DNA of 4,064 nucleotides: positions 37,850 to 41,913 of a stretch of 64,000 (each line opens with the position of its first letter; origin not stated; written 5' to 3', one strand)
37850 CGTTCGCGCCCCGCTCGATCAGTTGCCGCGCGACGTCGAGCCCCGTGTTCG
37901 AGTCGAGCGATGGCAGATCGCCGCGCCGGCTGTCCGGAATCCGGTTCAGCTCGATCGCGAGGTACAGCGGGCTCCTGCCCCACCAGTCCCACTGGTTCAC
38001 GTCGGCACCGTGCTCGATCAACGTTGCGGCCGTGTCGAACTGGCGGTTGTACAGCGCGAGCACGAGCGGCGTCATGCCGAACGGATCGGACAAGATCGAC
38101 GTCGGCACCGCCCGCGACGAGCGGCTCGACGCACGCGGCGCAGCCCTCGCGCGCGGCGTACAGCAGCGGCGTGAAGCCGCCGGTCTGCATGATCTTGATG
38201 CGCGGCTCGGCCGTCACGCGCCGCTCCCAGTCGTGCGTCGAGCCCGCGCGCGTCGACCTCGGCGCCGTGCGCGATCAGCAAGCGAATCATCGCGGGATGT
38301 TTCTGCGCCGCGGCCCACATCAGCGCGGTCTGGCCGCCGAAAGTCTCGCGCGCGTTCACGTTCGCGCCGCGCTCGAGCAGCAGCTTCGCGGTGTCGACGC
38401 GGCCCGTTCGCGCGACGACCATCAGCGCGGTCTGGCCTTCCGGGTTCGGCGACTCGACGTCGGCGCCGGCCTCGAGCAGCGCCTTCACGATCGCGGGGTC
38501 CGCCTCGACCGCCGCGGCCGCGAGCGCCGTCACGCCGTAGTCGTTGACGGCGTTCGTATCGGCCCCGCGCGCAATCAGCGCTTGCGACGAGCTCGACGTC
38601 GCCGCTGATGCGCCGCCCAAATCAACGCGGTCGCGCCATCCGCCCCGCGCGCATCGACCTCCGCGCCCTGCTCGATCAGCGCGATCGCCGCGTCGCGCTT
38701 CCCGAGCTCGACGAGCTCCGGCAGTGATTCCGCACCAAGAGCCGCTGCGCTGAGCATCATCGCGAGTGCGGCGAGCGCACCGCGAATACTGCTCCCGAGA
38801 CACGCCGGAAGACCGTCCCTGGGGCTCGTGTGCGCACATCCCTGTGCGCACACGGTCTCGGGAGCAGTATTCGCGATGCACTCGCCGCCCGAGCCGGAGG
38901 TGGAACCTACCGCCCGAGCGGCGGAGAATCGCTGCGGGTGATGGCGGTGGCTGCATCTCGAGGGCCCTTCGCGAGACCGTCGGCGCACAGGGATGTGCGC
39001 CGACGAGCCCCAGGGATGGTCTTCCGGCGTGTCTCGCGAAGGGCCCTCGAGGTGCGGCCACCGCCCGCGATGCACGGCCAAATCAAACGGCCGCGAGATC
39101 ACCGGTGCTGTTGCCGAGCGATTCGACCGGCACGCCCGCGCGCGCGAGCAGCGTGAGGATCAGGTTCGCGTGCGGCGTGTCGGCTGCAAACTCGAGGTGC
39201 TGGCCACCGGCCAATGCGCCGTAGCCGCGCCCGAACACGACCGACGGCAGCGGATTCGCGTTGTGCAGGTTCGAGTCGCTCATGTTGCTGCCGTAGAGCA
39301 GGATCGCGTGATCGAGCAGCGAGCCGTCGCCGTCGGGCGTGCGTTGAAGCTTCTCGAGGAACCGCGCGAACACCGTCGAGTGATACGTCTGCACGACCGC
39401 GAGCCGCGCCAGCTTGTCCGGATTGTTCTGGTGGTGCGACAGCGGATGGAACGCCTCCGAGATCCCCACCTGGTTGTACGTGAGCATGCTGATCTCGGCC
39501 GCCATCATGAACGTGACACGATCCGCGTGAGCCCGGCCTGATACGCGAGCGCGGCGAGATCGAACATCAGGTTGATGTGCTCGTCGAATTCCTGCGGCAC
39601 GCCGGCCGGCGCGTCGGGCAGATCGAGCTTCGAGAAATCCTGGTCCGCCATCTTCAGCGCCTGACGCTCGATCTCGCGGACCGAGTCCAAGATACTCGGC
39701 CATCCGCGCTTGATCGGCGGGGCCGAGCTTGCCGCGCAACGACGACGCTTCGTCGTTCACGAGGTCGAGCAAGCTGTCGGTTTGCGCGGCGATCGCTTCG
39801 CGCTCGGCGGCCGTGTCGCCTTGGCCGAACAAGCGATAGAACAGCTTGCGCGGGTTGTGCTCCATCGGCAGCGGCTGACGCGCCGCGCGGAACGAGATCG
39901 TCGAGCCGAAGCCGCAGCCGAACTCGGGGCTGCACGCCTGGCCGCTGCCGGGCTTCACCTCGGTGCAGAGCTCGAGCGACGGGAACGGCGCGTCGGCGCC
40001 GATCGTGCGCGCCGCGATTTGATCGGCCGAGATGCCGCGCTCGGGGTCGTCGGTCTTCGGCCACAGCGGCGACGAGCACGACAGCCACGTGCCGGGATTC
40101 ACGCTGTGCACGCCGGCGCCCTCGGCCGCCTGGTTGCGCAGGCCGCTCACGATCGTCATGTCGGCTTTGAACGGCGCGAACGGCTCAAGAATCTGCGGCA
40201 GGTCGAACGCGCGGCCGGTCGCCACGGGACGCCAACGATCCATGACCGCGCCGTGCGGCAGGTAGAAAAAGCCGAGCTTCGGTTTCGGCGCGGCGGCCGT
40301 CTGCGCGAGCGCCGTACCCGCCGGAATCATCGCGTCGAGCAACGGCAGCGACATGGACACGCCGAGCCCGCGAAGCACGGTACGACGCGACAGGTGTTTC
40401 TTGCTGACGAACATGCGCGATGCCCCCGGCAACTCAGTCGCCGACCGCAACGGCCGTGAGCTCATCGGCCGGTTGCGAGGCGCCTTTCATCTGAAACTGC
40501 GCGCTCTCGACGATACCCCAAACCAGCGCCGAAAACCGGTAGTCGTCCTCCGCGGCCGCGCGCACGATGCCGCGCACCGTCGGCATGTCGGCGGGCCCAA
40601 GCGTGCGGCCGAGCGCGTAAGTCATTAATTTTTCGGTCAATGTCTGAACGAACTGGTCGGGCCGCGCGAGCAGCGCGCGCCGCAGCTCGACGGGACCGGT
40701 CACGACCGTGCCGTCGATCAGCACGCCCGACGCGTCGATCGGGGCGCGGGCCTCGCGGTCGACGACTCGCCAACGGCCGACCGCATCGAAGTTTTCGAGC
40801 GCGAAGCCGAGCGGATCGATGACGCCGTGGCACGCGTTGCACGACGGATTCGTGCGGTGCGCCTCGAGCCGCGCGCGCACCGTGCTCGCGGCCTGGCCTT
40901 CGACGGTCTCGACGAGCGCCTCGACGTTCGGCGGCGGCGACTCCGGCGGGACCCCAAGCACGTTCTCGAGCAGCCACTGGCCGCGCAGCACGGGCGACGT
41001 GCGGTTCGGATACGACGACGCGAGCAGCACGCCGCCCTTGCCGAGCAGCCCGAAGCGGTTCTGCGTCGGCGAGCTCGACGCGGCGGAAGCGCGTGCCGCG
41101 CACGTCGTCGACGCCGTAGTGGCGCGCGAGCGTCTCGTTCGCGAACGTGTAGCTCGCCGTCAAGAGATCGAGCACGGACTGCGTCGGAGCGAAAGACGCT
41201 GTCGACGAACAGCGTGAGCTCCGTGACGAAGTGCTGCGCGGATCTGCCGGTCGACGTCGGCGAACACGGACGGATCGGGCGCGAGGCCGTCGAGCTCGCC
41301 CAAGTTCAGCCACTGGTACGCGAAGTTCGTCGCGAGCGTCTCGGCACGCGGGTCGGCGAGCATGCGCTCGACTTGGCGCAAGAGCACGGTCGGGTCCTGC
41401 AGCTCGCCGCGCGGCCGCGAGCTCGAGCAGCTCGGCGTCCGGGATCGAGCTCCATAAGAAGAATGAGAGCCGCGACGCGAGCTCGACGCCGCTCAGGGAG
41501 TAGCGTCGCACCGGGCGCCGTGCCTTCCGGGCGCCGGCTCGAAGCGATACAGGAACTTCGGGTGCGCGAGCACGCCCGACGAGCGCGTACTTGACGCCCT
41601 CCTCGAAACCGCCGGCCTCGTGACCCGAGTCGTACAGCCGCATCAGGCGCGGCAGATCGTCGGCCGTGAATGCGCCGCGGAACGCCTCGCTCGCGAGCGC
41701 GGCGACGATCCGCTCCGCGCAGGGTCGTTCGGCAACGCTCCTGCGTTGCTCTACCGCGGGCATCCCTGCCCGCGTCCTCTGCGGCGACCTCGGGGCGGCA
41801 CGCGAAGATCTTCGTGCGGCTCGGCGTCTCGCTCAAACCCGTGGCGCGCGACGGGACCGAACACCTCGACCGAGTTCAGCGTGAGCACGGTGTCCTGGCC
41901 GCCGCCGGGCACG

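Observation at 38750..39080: Inverted duplication of a ~100-nt bulged hairpin with fully compensated stem substitutions (candidate structured RNA or DNA recombination element)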

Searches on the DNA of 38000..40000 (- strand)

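Call 5: search_rna_families(source=window, start=38000, end=40000, threshold=evalue, max_evalue=10, show_alignments=3)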
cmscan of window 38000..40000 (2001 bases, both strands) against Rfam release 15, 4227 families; matches with E-value up to 10: 11.
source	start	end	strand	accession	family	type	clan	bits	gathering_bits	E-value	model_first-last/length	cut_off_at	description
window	38943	39065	+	RF04104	MIR918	Gene; miRNA;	-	42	268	1.9e-05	1-265/265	no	MIR918 microRNA precursor family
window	38943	39065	-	RF04104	MIR918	Gene; miRNA;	-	36.2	268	0.00035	1-265/265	no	MIR918 microRNA precursor family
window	38765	38891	+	RF04104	MIR918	Gene; miRNA;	-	35.7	268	0.00044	1-265/265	no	MIR918 microRNA precursor family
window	38760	38894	-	RF03296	MIR8788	Gene; miRNA;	-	33.1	124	0.0026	1-138/138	no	MIR8788 microRNA precursor family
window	38767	38889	+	RF00883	MIR820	Gene; miRNA;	-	26.5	196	0.099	1-191/191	no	MIR820 microRNA precursor family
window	38837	38996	+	RF03175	MIR3454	Gene; miRNA;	-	23.3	142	0.086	1-147/147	no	MIR3454 microRNA precursor family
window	38966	39042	+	RF02226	sX7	Gene; sRNA;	-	18.8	55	1.1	8-52/95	no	Xanthomonas sRNA sX7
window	39863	39923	+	RF00798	mir-49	Gene; miRNA;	-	17.5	60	4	1-74/74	no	mir-49 microRNA precursor family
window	38000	38030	+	RF01333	CRISPR-DR20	Gene; CRISPR;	-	16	42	8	5-36/36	5'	CRISPR RNA direct repeat element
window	38697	38765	-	RF01516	v-snoRNA-1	Gene; snRNA; snoRNA; CD-box;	-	14.9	75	7.6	1-65/65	no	Human herpesvirus 1 small nucleolar RNA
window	39673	39805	+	RF01757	sbcD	Gene; sRNA;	-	14.3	40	8.1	1-155/155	no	sbcD RNA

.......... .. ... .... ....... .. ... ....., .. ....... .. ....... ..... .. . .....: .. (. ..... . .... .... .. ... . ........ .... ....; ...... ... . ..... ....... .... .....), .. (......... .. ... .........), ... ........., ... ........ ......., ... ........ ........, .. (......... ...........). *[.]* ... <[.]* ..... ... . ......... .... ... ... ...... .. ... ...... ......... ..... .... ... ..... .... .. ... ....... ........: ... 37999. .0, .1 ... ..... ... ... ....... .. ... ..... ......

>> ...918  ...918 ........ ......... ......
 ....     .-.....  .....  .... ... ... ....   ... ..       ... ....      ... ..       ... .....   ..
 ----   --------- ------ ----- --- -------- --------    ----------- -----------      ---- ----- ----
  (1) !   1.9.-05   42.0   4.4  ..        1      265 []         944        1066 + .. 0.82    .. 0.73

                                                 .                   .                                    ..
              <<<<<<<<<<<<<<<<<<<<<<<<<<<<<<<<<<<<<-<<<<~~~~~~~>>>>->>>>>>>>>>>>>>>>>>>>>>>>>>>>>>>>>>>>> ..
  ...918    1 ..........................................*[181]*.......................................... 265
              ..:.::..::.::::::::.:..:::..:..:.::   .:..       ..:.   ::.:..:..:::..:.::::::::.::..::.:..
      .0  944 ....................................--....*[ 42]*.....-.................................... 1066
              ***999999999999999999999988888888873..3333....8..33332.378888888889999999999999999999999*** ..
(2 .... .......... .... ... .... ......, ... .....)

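Call 59: search_dna_similar(query=window:38940-39068:-, collection=plasmids, mode=distant, max_evalue=0.001, max_rows=10)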
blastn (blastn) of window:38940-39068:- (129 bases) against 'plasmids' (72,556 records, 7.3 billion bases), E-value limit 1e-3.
No match.

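Call 60: search_dna_similar(query=window:38940-39068:-, collection=phages, mode=distant, max_evalue=0.001, max_rows=10)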
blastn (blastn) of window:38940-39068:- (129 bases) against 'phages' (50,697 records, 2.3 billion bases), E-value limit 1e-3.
No match.

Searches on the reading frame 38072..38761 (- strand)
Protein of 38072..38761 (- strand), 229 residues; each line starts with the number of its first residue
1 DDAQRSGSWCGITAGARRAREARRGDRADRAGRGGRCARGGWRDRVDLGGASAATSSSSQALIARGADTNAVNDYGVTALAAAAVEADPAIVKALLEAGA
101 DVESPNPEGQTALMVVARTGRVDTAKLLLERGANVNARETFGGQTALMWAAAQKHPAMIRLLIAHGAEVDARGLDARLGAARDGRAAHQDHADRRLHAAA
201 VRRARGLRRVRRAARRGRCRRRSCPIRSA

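Call 46: search_protein_families(library=pfam, proteins=[window:38072-38761:-])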
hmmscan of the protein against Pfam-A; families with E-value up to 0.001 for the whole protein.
window:38072-38761:- (229 aa): 6 families
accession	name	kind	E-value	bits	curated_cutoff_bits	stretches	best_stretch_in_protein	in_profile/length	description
PF12796.13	Ank_2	-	2.1e-37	128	27.3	3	91-171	12-88/90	Ankyrin repeats (3 copies)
PF00023.36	Ank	-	8.9e-24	82.7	21.1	2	109-138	2-31/33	Ankyrin repeat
PF13606.12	Ank_3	-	1.8e-18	64.9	22.3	2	143-170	2-29/30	Ankyrin repeat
PF13637.12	Ank_4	-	1.4e-17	63.8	22.7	2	119-163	7-50/50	Ankyrin repeats (many copies)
PF13857.12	Ank_5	-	1.1e-14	54.8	27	1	95-147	1-53/56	Ankyrin repeats (many copies)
PF24521.3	Ank_KRIT1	-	0.00089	19.4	80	0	78-165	20-107/149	KRIT1 ankyrin-repeats domain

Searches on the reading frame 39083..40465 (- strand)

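Call 46: search_protein_families(library=pfam, proteins=[window:39083-40465:-])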
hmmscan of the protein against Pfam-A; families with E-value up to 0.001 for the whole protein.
window:39083-40465:- (460 aa): 1 family
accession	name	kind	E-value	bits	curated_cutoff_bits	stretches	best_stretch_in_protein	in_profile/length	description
PF07586.16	HXXSHH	-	1.7e-60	205.7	30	2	64-259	2-194/307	Protein of unknown function (DUF1552)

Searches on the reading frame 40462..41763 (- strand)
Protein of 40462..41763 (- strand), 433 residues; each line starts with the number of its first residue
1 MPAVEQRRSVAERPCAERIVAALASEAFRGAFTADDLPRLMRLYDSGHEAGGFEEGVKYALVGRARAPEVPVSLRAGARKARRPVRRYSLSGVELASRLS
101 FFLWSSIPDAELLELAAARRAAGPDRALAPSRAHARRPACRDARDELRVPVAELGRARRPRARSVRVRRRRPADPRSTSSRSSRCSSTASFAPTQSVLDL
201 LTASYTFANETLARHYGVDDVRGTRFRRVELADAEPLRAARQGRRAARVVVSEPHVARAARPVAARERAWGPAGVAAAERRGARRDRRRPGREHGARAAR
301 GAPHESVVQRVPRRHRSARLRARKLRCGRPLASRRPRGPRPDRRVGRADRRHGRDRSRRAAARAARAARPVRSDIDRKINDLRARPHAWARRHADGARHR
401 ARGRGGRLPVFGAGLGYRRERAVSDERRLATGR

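Call 46: search_protein_families(library=pfam, proteins=[window:40462-41763:-])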
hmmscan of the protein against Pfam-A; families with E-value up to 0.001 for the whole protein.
window:40462-41763:- (433 aa): 2 families
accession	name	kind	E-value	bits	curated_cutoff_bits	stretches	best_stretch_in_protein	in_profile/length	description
PF07631.16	PSD4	-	4.3e-16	60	23.3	1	90-218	1-128/128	Protein of unknown function (DUF1592)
PF07637.16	PSD5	-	2e-08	34.9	34.2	1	15-62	1-49/62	Protein of unknown function (DUF1595)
